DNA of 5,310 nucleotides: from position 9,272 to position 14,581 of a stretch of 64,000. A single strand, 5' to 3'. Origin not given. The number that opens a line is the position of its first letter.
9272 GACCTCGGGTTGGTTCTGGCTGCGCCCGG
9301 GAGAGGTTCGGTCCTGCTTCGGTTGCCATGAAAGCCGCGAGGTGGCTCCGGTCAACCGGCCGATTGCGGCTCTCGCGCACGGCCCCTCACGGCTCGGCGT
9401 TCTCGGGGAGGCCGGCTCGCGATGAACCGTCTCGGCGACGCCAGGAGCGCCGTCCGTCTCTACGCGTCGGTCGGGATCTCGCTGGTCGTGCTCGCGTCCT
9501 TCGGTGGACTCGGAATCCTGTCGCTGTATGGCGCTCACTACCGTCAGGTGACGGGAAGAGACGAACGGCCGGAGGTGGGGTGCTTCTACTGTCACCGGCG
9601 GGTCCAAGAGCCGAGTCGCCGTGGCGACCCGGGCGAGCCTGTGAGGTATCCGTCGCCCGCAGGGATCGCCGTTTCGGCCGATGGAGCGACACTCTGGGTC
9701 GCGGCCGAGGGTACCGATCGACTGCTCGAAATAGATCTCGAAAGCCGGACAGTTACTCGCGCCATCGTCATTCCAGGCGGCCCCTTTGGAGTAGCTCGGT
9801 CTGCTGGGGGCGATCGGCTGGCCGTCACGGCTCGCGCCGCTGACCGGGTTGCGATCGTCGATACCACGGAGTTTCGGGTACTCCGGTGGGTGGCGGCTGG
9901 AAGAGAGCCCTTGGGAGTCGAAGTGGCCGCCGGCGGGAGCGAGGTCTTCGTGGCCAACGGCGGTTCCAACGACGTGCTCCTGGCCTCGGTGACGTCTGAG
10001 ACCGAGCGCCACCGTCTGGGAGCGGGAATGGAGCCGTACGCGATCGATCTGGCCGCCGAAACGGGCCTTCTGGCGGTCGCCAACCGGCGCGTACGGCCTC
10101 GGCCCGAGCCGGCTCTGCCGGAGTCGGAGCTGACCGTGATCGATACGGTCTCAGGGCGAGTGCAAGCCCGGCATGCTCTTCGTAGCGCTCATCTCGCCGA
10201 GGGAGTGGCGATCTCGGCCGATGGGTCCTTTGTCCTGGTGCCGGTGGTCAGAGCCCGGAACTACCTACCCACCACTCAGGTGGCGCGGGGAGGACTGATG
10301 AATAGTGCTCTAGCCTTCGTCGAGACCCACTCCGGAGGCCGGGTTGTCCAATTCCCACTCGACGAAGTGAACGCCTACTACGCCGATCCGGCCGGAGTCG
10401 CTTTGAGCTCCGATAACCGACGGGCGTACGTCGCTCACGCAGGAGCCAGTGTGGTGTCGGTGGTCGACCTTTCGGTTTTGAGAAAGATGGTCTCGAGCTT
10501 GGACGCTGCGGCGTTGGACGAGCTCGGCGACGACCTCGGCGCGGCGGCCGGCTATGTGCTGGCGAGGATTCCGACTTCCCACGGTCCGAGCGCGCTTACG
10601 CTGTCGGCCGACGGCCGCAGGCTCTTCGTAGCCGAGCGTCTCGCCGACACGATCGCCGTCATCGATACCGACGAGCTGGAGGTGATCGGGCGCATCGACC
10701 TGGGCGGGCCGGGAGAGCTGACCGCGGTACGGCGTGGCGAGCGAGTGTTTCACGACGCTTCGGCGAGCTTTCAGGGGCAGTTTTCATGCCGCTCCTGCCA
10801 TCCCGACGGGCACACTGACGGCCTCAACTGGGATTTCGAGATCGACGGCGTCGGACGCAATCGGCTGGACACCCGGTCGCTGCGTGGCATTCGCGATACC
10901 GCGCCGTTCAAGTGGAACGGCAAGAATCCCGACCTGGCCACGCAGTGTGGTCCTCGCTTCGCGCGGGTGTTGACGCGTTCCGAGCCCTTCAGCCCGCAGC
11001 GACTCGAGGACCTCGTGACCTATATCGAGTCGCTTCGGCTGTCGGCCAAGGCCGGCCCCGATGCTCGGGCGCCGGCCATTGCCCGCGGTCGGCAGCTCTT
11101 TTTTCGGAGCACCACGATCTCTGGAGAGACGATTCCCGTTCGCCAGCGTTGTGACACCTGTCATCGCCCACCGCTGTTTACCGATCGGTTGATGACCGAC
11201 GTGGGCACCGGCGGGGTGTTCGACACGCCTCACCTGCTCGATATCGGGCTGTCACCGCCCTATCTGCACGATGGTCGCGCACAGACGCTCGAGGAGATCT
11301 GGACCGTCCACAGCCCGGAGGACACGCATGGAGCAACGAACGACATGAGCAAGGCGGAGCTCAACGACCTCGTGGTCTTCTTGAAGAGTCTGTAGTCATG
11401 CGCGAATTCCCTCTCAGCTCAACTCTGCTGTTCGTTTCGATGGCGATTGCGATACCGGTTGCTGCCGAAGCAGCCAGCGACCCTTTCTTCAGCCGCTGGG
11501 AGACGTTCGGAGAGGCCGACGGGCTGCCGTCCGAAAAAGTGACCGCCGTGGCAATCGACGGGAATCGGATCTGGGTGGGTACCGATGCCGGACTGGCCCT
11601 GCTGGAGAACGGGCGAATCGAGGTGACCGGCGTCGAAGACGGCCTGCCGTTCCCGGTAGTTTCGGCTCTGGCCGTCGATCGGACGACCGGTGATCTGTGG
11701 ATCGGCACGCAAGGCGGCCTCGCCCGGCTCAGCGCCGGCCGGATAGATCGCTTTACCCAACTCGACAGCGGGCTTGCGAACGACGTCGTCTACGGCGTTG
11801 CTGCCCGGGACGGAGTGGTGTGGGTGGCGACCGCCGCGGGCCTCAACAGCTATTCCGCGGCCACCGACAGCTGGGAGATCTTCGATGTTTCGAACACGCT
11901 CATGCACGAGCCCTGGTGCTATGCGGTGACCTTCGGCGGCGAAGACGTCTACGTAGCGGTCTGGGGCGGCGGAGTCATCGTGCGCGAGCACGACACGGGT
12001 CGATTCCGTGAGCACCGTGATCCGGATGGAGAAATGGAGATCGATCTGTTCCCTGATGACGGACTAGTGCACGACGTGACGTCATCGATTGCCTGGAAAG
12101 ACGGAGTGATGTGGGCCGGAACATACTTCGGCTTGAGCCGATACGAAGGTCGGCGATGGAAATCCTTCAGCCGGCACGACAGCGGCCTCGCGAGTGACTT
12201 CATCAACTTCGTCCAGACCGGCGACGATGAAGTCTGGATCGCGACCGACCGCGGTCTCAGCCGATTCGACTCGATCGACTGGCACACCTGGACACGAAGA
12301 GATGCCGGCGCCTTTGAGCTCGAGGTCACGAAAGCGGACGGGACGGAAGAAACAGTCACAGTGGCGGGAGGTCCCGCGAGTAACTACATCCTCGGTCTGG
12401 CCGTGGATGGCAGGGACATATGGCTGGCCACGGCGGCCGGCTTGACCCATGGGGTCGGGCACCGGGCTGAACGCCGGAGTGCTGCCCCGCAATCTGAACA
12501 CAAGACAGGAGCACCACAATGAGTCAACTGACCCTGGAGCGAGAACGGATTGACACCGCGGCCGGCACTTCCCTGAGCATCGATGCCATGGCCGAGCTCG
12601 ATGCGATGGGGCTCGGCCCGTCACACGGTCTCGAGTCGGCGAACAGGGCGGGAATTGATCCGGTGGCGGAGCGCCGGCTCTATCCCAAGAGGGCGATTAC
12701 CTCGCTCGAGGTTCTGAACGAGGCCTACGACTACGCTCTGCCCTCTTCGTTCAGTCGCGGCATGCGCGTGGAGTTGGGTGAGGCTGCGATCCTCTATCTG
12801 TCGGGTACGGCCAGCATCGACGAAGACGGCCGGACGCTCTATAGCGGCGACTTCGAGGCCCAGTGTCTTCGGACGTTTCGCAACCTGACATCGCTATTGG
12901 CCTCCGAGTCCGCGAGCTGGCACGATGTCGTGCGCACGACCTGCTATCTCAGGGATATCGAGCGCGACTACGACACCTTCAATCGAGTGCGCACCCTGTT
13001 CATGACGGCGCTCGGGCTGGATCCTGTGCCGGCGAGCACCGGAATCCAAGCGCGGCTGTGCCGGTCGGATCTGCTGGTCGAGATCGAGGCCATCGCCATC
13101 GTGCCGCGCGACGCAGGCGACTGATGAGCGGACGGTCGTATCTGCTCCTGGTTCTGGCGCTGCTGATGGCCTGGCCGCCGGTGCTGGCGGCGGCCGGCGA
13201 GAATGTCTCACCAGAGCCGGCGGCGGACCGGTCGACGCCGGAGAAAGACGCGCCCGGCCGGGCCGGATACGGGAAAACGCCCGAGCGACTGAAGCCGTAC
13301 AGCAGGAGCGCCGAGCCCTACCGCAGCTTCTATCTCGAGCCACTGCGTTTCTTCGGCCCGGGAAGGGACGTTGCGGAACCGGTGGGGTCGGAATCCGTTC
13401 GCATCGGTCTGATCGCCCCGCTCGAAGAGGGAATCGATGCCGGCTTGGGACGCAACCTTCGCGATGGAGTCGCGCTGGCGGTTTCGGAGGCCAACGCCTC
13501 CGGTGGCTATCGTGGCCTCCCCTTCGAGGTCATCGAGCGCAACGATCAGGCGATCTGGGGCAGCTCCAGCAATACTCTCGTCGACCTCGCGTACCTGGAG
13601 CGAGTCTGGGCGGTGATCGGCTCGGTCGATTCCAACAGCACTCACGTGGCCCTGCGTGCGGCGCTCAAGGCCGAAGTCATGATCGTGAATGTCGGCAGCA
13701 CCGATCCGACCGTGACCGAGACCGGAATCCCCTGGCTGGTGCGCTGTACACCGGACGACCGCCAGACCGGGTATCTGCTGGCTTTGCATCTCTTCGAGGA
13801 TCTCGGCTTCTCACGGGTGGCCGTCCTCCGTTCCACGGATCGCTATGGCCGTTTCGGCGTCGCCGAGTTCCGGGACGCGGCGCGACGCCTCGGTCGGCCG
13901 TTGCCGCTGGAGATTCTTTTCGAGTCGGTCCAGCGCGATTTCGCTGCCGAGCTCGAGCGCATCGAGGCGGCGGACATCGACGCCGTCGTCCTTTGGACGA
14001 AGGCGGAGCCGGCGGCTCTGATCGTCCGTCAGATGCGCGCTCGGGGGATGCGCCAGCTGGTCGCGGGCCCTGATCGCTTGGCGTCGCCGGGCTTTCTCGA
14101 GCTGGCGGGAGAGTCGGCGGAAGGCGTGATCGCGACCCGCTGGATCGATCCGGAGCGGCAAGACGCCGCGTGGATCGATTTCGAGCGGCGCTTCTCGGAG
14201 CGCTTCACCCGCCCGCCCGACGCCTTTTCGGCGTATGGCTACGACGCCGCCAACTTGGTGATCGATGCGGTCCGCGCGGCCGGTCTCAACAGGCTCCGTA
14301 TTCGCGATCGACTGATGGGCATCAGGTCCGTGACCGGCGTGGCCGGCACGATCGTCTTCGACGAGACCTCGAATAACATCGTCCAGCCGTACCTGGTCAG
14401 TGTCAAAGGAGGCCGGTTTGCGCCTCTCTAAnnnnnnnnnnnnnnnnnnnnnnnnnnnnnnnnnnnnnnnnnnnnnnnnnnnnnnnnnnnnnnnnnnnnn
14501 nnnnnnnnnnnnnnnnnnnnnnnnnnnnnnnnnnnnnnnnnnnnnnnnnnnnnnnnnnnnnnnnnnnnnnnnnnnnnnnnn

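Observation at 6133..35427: Two convergent sigma-54-type operons encode ~30 haem motifs, seven propeller/FG-GAP proteins, two cupredoxins and an OM barrel: candidate undescribed extracytoplasmic redox system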

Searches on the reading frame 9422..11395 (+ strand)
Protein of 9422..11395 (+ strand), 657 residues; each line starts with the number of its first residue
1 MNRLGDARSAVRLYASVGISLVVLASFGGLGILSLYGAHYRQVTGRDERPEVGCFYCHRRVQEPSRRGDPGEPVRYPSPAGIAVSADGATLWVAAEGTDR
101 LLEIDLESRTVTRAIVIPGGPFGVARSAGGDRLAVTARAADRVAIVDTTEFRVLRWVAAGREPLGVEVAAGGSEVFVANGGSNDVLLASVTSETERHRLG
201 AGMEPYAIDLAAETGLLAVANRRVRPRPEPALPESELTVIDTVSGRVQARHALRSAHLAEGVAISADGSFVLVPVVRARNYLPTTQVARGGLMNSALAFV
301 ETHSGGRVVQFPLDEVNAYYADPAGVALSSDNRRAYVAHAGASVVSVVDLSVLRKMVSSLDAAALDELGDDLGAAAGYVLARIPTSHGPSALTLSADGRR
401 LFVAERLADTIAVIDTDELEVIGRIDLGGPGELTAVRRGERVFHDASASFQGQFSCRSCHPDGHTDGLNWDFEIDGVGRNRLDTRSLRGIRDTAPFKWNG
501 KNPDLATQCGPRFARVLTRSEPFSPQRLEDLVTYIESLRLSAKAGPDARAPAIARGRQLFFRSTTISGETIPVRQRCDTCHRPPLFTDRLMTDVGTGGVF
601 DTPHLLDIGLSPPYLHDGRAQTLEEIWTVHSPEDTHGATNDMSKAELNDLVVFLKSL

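Call 4: search_protein_families(library=pfam, proteins=[window:9422-11395:+], max_evalue=0.01)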
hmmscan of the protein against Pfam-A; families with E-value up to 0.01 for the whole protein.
window:9422-11395:+ (657 aa): 7 families
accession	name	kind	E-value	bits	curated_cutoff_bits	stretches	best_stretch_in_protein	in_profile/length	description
PF03150.19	CCP_MauG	-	3.6e-12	47.6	25.6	2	438-509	6-78/149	Di-haem cytochrome c peroxidase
PF21783.3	YNCE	-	4.6e-11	43.1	27.1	1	93-166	258-331/339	YNCE-like beta-propeller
PF10282.15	Lactonase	-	2.8e-06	27.2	21.7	0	375-418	243-275/344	Lactonase, 7-bladed beta-propeller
PF13449.12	Phytase-like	-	4.9e-05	23.8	27.6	0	81-120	72-109/284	Esterase-like activity of phytase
PF06537.16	DHOR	-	0.00065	18.7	22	1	613-657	453-499/499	Di-haem oxidoreductase, putative peroxidase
PF24684.1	Vgb_lyase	-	0.003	16.8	50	0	77-186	97-205/290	Virginiamycin B lyase family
PF00034.26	Cytochrom_C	-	0.0078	17.9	21.3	0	438-538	3-89/90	Cytochrome c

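Call 63: search_solved_structures(query=window:9422-11395:+, max_evalue=0.01)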
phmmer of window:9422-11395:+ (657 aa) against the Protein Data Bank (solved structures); distinct sequences matched with E-value up to 0.01: 8.
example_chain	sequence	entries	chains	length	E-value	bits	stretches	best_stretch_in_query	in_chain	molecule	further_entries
5c2v_B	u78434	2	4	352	1.1e-35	126.4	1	76-416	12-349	HYDRAZINE SYNTHASE BETA SUBUNIT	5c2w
1l0q_A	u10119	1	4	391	3.6e-24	88.4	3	77-187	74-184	Surface layer protein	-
5c2v_C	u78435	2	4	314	2.3e-23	85.7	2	430-599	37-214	HYDRAZINE SYNTHASE GAMMA SUBUNIT | Hypothetical (Di heme) protein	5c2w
1zzh_A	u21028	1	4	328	4.5e-06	28.6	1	438-547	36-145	cytochrome c peroxidase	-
6e1c_A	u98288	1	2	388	2.8e-05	26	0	595-632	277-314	Di-heme enzyme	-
1iqc_A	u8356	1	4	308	0.00028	22.7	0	597-657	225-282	di-heme peroxidase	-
2c1u_A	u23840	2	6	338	0.0092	17.7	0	434-540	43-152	DI-HAEM CYTOCHROME C PEROXIDASE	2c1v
3o5c_A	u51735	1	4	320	0.0096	17.6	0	599-657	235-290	Cytochrome c551 peroxidase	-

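Call 86: search_dna_similar(query=window:9422-11395:+, collection=plasmids, mode=protein, max_rows=10)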
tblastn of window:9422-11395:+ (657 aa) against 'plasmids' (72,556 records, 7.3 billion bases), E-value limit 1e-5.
Records with a match: 98; places in all: 151; records where one place covers at least 80% of the query: 0.
Best place of each record, by identity: <60% 98.
By first word of the organism name: Streptomyces 31; Bacillus 16; Priestia 11; Labrenzia 9; Roseibium 5; Pseudomonas 4; Leisingera 3; Aureibacter 2; Pseudosulfitobacter 2; Rhodococcus 2; and 13 more.
By predicted mobility (MOB-suite, as given by PLSDB): non-mobilizable 48; mobilizable 41; conjugative 9.
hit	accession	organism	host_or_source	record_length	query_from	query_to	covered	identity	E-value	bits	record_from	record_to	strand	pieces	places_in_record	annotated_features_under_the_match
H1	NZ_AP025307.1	Aureibacter tunicatorum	-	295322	183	657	72%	23.1%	1e-22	111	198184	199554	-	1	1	c-type cytochrome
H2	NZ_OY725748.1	Parabacteroides distasonis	-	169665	387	657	41%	30.2%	3e-26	122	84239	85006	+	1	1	YncE family protein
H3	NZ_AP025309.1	Aureibacter tunicatorum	-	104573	387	657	41%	28.9%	7e-19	99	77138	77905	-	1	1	c-type cytochrome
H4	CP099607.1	Comamonadaceae bacterium OTU4NAUVB1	Arabidopsis thaliana,pure culture,leaf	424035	380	631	38%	28.5%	5e-17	93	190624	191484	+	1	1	discoidin domain-containing protein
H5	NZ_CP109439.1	Streptomyces sp. NBC_01483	-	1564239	78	334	39%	27.2%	2e-7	62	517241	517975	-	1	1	none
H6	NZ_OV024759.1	Deinococcus radiodurans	-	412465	407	657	38%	27.9%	3e-8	65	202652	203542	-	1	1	cytochrome-c peroxidase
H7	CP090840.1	Streptomyces viridifaciens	Whole organism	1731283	78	322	37%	26.0%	3e-8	65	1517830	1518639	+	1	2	YncE family protein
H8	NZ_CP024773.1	Bacillus thuringiensis LM1212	Oryctes gigas,whole organism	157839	79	333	39%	24.7%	3e-9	68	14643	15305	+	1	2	YncE family protein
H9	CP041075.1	Bacillus tropicus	Oryctes gigas,whole organism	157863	79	333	39%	24.7%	3e-9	68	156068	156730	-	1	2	hypothetical protein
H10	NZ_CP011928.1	Labrenzia sp. CP4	cell culture,seawater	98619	413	626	33%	29.2%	3e-8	65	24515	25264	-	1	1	cytochrome c peroxidase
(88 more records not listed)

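Call 88: search_solved_structures(query=window:9422-11395:+, max_evalue=1e-10, show_alignments=3)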
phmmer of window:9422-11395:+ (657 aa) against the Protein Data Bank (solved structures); distinct sequences matched with E-value up to 1e-10: 3.
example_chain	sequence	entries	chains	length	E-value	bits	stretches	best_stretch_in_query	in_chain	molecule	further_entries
5c2v_B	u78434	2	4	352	1.1e-35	126.4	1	76-416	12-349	HYDRAZINE SYNTHASE BETA SUBUNIT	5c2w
1l0q_A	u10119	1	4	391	3.6e-24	88.4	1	77-187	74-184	Surface layer protein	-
5c2v_C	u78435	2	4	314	2.3e-23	85.7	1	430-599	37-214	HYDRAZINE SYNTHASE GAMMA SUBUNIT | Hypothetical (Di heme) protein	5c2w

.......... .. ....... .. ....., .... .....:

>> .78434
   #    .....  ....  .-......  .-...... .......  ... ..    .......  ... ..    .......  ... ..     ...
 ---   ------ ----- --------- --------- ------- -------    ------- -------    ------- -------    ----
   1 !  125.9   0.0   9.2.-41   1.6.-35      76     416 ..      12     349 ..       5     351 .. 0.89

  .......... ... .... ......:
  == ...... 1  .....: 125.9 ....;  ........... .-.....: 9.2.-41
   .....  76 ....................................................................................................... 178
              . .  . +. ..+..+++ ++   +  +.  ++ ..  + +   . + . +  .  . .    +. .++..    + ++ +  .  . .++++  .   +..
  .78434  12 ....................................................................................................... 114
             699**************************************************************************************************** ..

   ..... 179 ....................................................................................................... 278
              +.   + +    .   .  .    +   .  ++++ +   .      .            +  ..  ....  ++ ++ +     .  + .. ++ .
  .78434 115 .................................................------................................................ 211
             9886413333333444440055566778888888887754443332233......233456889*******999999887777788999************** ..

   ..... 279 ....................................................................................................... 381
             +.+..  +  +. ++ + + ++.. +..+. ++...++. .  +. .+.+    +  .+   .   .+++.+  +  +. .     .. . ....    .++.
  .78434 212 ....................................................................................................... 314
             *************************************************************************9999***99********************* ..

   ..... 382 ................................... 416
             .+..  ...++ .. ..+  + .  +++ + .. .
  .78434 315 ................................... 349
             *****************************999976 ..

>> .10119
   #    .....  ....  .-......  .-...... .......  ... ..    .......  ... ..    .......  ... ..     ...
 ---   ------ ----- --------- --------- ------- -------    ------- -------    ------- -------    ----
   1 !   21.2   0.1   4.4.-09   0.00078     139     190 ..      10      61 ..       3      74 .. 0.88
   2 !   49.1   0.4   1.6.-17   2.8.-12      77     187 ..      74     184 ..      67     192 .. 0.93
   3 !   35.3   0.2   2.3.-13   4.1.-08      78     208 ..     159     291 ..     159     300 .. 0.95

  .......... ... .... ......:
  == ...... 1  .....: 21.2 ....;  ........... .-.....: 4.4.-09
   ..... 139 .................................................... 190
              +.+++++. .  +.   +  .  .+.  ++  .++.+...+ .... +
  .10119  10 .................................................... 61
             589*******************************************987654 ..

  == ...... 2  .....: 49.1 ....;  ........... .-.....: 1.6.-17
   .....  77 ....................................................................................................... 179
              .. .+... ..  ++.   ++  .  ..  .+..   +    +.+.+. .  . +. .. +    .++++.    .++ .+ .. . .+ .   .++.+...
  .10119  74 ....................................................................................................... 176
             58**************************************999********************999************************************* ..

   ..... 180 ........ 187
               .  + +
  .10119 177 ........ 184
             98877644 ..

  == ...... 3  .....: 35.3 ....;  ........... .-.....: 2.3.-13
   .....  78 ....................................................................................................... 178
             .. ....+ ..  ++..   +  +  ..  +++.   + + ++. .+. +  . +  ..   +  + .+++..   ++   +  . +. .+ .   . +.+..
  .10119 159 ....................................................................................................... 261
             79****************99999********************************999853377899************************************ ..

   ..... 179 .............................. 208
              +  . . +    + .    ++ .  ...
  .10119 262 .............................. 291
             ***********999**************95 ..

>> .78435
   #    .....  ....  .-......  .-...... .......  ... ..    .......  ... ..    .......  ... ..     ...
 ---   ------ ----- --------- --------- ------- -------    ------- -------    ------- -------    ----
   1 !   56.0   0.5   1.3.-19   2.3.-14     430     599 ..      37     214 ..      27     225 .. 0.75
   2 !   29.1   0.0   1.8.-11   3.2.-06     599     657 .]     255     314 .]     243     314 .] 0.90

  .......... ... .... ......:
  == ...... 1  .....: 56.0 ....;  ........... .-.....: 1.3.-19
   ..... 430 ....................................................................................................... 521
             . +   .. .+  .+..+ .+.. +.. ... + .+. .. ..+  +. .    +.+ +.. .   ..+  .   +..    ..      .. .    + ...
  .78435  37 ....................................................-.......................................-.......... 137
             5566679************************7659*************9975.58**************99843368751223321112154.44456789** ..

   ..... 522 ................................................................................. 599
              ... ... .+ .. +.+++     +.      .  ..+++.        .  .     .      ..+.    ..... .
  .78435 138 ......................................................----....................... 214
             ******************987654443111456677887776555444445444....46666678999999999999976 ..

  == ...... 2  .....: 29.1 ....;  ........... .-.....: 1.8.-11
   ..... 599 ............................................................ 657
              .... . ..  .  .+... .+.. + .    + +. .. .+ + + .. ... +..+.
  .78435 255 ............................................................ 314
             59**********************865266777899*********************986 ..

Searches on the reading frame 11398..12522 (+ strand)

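Call 4: search_protein_families(library=pfam, proteins=[window:11398-12522:+], max_evalue=0.01)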
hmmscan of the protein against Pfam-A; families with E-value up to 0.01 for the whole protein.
window:11398-12522:+ (374 aa): 1 family
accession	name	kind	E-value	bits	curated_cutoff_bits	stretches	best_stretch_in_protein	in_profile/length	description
PF07494.17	Reg_prop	-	1.1e-16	59.2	20.4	0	42-63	1-23/24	Two component regulator propeller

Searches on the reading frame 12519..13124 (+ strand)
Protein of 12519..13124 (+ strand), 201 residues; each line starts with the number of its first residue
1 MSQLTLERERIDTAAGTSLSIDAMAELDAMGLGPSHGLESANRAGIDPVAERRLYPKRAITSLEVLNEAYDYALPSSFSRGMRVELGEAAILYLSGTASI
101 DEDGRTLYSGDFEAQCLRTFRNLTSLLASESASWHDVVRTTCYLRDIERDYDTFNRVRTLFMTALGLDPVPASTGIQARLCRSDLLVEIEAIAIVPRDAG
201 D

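Call 4: search_protein_families(library=pfam, proteins=[window:12519-13124:+], max_evalue=0.01)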
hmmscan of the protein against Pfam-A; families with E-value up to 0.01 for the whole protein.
window:12519-13124:+ (201 aa): 1 family
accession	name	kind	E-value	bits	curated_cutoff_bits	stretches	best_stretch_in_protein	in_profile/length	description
PF01042.26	Ribonuc_L-PSP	-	3.4e-18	66.2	27.3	1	89-195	18-121/121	Endoribonuclease L-PSP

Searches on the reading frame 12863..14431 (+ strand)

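Call 4: search_protein_families(library=pfam, proteins=[window:12863-14431:+], max_evalue=0.01)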
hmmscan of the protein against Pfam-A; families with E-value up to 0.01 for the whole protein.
window:12863-14431:+ (522 aa): 3 families
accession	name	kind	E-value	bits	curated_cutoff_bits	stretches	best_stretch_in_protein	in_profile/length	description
PF13458.12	Peripla_BP_6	-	1.7e-43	150.1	31.7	1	178-512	1-335/343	Periplasmic binding protein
PF01094.35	ANF_receptor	-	1.7e-18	67.2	25.4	1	203-507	6-343/353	Receptor family ligand binding region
PF13433.12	Peripla_BP_5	-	0.00029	20.5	27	1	190-260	11-81/363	Periplasmic binding protein domain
